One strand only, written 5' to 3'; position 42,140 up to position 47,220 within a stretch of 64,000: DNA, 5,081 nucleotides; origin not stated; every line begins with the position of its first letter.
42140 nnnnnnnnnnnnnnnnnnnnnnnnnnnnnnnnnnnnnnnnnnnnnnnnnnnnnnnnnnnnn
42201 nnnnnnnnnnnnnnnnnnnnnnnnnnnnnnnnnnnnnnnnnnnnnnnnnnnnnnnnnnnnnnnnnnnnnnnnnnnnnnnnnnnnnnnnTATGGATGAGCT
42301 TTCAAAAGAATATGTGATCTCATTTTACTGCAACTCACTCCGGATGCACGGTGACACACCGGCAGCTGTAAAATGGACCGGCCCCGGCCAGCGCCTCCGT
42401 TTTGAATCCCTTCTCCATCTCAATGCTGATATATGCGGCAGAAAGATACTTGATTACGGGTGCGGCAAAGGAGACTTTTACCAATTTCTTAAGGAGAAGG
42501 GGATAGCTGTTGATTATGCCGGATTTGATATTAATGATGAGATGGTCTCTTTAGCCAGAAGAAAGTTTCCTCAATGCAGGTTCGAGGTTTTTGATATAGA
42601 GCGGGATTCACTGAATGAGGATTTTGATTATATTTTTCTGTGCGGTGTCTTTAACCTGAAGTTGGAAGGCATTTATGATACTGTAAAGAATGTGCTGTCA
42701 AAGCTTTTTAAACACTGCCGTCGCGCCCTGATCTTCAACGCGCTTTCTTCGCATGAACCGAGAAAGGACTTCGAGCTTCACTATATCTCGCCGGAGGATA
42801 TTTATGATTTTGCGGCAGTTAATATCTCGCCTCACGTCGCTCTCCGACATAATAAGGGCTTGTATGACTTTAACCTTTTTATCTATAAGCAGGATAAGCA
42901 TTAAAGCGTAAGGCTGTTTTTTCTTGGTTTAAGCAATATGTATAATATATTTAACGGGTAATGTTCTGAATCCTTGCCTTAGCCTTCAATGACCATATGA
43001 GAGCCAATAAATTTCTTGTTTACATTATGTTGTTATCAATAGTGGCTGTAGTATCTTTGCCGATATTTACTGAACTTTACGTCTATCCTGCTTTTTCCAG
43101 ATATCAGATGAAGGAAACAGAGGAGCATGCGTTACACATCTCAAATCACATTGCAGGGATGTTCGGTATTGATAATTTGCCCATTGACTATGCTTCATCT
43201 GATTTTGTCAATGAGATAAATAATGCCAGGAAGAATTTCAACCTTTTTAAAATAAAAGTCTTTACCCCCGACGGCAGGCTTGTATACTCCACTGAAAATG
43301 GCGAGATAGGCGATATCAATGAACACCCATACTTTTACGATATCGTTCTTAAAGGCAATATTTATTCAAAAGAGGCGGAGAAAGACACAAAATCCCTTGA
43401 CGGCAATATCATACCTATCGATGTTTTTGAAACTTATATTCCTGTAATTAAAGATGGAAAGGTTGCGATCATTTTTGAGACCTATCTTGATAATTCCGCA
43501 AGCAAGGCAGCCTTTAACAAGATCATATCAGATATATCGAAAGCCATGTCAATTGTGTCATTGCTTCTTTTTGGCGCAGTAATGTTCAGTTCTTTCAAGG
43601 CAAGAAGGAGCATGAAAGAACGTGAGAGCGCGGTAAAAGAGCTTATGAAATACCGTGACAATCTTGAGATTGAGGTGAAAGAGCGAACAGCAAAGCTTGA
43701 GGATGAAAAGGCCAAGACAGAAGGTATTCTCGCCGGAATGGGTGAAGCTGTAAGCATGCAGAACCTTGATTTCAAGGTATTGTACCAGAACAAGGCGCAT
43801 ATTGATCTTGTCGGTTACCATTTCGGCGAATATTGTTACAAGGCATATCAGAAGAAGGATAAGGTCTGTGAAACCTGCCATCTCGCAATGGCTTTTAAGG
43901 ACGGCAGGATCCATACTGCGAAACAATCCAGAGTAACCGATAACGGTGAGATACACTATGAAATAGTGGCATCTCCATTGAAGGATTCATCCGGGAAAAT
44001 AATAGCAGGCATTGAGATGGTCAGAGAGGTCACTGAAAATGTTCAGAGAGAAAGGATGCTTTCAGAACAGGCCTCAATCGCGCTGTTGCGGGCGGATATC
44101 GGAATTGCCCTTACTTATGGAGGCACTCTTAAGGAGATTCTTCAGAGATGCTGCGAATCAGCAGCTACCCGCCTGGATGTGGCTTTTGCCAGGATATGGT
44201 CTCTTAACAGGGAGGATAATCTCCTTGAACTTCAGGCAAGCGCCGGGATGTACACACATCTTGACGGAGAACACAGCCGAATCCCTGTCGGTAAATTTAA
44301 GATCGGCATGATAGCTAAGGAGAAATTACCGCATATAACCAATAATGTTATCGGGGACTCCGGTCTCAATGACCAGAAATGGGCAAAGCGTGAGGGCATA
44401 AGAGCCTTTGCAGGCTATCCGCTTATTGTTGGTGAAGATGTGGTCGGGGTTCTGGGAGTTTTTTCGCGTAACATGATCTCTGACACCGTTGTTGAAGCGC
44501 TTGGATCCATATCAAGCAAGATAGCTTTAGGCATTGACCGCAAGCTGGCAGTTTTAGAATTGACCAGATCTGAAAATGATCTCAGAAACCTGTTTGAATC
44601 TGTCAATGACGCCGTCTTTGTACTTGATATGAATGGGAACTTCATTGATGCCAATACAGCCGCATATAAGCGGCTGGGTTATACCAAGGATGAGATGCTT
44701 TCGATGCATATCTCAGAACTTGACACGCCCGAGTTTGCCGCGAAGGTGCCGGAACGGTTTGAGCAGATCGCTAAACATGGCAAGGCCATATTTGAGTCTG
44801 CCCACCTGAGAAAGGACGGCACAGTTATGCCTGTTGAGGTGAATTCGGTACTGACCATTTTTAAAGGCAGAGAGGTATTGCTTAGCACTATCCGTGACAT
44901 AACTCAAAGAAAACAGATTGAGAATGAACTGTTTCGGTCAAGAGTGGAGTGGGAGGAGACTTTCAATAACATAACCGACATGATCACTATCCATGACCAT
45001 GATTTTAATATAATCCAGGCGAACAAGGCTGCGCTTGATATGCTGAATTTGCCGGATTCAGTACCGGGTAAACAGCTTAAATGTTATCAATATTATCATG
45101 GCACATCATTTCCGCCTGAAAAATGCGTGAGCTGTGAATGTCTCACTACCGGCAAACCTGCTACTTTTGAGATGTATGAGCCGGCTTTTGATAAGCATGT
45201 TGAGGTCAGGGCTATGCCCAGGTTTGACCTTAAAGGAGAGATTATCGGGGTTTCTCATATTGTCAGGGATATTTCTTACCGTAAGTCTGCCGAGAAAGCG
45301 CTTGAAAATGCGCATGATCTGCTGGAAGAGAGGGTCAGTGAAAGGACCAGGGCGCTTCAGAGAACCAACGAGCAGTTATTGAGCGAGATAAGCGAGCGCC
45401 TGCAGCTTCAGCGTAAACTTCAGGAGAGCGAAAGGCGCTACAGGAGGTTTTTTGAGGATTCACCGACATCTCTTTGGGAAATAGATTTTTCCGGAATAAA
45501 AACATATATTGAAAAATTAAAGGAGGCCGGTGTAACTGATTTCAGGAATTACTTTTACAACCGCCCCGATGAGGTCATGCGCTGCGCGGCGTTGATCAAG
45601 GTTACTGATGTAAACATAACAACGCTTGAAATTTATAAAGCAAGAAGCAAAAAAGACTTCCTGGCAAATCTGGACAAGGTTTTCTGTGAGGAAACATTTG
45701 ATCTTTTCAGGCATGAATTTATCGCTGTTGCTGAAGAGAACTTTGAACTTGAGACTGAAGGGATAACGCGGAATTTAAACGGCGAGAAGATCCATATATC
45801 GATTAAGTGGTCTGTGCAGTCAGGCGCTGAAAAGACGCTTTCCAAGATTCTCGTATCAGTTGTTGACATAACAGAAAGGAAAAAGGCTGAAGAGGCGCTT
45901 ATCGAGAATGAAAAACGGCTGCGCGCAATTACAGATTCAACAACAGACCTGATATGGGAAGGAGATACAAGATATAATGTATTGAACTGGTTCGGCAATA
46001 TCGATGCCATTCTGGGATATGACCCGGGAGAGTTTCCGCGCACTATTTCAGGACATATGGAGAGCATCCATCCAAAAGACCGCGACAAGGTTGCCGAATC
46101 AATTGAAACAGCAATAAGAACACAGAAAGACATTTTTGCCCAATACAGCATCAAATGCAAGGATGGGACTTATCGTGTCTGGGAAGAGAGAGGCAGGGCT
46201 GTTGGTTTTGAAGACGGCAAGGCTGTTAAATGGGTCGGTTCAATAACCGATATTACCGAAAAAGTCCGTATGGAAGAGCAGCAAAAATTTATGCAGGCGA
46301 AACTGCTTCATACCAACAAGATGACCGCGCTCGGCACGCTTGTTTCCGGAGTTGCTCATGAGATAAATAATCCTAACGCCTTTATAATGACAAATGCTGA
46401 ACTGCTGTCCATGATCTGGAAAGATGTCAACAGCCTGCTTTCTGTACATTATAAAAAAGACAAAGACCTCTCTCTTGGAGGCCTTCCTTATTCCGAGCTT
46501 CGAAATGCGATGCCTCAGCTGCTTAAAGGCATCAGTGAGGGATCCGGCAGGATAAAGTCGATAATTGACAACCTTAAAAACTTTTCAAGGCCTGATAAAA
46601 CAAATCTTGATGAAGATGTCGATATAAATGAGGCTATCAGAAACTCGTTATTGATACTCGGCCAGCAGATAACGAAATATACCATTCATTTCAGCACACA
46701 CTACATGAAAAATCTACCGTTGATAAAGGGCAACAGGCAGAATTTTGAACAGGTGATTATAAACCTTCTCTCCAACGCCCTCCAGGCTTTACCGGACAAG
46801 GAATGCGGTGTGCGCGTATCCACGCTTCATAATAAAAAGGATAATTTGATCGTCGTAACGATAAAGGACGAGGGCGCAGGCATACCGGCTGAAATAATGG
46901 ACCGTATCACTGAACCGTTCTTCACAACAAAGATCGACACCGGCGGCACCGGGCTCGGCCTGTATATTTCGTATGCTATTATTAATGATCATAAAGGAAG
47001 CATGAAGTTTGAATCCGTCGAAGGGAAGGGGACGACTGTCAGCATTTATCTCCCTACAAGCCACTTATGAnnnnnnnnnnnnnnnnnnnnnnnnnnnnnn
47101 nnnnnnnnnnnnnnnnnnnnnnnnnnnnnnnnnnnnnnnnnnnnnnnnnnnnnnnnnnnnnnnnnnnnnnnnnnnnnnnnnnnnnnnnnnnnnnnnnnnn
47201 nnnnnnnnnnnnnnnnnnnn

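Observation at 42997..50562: Regulatory cascade: multi-PAS/GAF kinase, then NtrC-type activator, then near-consensus sigma-54 promoter, then small Cys-rich protein, then rpoD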

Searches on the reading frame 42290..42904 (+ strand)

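Call 3: search_protein_families(library=pfam, proteins=[window:42290-42904:+], max_evalue=0.01)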
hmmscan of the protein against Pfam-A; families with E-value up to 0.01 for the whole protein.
window:42290-42904:+ (204 aa): 8 families
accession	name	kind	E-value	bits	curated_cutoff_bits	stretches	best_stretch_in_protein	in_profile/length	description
PF13649.12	Methyltransf_25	-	1.3e-11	45.4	27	1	53-135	1-92/97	Methyltransferase domain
PF13847.12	Methyltransf_31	-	1.1e-10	41.8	27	1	51-133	5-98/145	Methyltransferase domain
PF08242.18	Methyltransf_12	-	1.8e-09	38.6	30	1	54-144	1-93/98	Methyltransferase domain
PF13489.12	Methyltransf_23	-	1e-08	35.5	27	1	49-121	22-91/164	Methyltransferase domain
PF08241.18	Methyltransf_11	-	7e-08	33.5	21.2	1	54-130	1-74/95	Methyltransferase domain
PF03848.20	TehB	-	8.2e-05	22.6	20.4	1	51-155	32-139/193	Tellurite resistance protein TehB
PF07021.18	MetW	-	0.0015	18.6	21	1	50-94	14-57/193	Methionine biosynthesis protein MetW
PF05175.20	MTS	-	0.002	18.2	23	1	43-116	26-103/170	Methyltransferase small domain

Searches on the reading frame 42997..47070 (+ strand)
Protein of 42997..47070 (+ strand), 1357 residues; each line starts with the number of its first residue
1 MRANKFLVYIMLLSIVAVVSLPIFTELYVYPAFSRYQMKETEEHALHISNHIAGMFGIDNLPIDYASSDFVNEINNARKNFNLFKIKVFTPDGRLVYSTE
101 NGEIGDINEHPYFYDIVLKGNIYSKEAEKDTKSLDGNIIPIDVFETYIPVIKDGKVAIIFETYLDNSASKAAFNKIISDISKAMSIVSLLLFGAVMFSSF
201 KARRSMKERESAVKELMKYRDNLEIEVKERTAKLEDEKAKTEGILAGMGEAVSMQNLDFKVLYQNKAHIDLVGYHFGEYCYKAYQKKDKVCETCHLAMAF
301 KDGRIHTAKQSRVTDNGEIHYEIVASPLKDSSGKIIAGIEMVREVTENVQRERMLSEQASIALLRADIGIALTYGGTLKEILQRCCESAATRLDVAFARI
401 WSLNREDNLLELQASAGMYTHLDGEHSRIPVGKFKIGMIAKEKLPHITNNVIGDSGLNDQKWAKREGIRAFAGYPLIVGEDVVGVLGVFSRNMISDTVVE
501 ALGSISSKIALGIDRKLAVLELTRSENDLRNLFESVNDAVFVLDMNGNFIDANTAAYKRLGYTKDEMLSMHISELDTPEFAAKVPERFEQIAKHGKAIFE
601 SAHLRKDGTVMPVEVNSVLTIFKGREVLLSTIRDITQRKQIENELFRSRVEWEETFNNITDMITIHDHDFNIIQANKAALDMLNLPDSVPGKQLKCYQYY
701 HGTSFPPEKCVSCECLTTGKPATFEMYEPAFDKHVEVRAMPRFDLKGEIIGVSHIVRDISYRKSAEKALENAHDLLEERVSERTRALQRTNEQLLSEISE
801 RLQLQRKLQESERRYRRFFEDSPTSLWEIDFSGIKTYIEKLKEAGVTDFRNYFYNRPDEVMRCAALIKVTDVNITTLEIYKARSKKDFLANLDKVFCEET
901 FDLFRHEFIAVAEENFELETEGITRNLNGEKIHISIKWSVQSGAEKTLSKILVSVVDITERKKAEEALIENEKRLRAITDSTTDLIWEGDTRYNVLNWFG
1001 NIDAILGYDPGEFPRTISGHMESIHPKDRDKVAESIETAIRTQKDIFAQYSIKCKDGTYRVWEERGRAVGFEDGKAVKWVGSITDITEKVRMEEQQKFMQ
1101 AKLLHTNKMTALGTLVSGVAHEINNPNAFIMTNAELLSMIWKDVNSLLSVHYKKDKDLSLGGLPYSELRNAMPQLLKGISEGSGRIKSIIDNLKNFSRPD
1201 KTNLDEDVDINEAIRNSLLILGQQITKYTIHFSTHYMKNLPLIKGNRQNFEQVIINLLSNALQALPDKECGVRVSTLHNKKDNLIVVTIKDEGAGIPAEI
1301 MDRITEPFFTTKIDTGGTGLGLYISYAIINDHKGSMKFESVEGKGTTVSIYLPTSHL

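Call 3: search_protein_families(library=pfam, proteins=[window:42997-47070:+], max_evalue=0.01)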
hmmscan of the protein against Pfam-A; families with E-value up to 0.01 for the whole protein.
window:42997-47070:+ (1357 aa): 15 families
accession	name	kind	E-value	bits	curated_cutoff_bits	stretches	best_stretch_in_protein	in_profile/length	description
PF13426.13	PAS_9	-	8.9e-36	122.7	27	3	537-637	1-103/103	PAS domain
PF08448.16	PAS_4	-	6.5e-35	120.1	23.1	4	656-763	1-109/110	PAS fold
PF00989.32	PAS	-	9.2e-28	97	22.6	3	528-635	2-113/113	PAS fold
PF08447.18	PAS_3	-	7.7e-25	87.4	25.6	2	997-1082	3-88/89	PAS fold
PF02518.31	HATPase_c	-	3.6e-24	85.8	26.4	1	1246-1354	2-109/111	Histidine kinase-, DNA gyrase B-, and HSP90-like ATPase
PF13188.13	PAS_8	-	9e-19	67.1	21.8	2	529-573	3-44/65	PAS domain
PF13185.12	GAF_2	-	1.6e-12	48.3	28.6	1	377-514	3-136/136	GAF domain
PF01590.32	GAF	-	2.7e-08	34.8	22.4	1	378-511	2-131/133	GAF domain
PF00512.31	HisKA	-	2.8e-05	24.5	26.9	1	1112-1200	2-64/66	His Kinase A (phospho-acceptor) domain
PF14598.12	PAS_11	-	0.00036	20.9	25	1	541-617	6-83/109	PAS domain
PF14501.12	HATPase_c_5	-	0.00064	20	22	1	1248-1343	4-93/102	GHKL domain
PF12860.13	PAS_7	-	0.0029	18.2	27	0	656-689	1-34/115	PAS fold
PF16566.10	CREPT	-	0.0033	18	29.3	0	773-820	46-93/147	Cell-cycle alteration and expression-elevated protein in tumour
PF03938.19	OmpH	-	0.0049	17.5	32.4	0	752-820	7-78/141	Outer membrane protein (OmpH-like)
PF13596.12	PAS_10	-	0.0099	17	22.1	0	714-759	60-105/106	PAS domain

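Call 7: search_protein_families(library=ncbifam, proteins=[window:42997-47070:+], max_evalue=0.01)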
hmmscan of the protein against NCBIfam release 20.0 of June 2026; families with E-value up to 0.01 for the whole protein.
window:42997-47070:+ (1357 aa): 87 families (the best 25 are shown)
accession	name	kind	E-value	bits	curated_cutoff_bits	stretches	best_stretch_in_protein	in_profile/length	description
NF008468.0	PRK11360.1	equivalog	6.3e-71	239.5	646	4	1178-1355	436-609/616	two-component system sensor histidine kinase AtoS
NF052573.1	HisKinEspAMyxo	equivalog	1.1e-62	212.1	1400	2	912-1352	197-609/755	serine histidine kinase EspA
TIGR00229.1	sensory_box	domain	2.8e-57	192.3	22.9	2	524-645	2-126/126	PAS domain S-box protein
NF052574.1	HisKinEspCMyxo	equivalog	2.1e-50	171.7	1200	1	1029-1355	341-638/785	serine histidine kinase EspC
NF047874.1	MASE3_PAS_HK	subfamily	1e-41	143.5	560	3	1243-1355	513-626/655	MASE3 domain-containing sensor histidine kinase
NF046044.1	PnpS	equivalog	2.5e-40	138.7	400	3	1173-1353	207-390/390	two-component system histidine kinase PnpS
NF038348.1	T2SS_HK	subfamily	3.5e-39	134.7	450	1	1096-1354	311-573/574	histidine kinase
NF010411.0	PRK13837.1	equivalog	4.1e-39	134.2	647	2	1175-1356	488-677/828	two-component system VirA-like sensor kinase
NF041777.1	sens_FixL_Rhizob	equivalog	8.1e-37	127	850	3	1081-1355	231-482/485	sensor protein FixL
NF046020.1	HisKinCckABruc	equivalog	3.2e-35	121.2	1000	1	1021-1354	395-707/868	cell cycle histidine kinase CckA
NF007688.0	PRK10364.1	equivalog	6.3e-35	120.8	479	2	1183-1354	286-451/460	two-component system sensor histidine kinase ZraS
NF047497.1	HK_LIC_12097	equivalog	5.2e-31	107.7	500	2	1176-1354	191-366/367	LIC_12097 family sensor histidine kinase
NF047466.1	hybrid_RR_LvrB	exception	1.2e-30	106.9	500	2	1174-1354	189-376/377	hybrid histidine kinase/response regulator LvrB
NF010076.0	PRK13557.1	subfamily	2.5e-30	105.4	631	1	1028-1355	87-395/540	histidine kinase famiy protein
NF046026.1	HisKinCckACaul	equivalog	2.7e-30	105.1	1000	1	1095-1355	285-533/678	cell cycle histidine kinase CckA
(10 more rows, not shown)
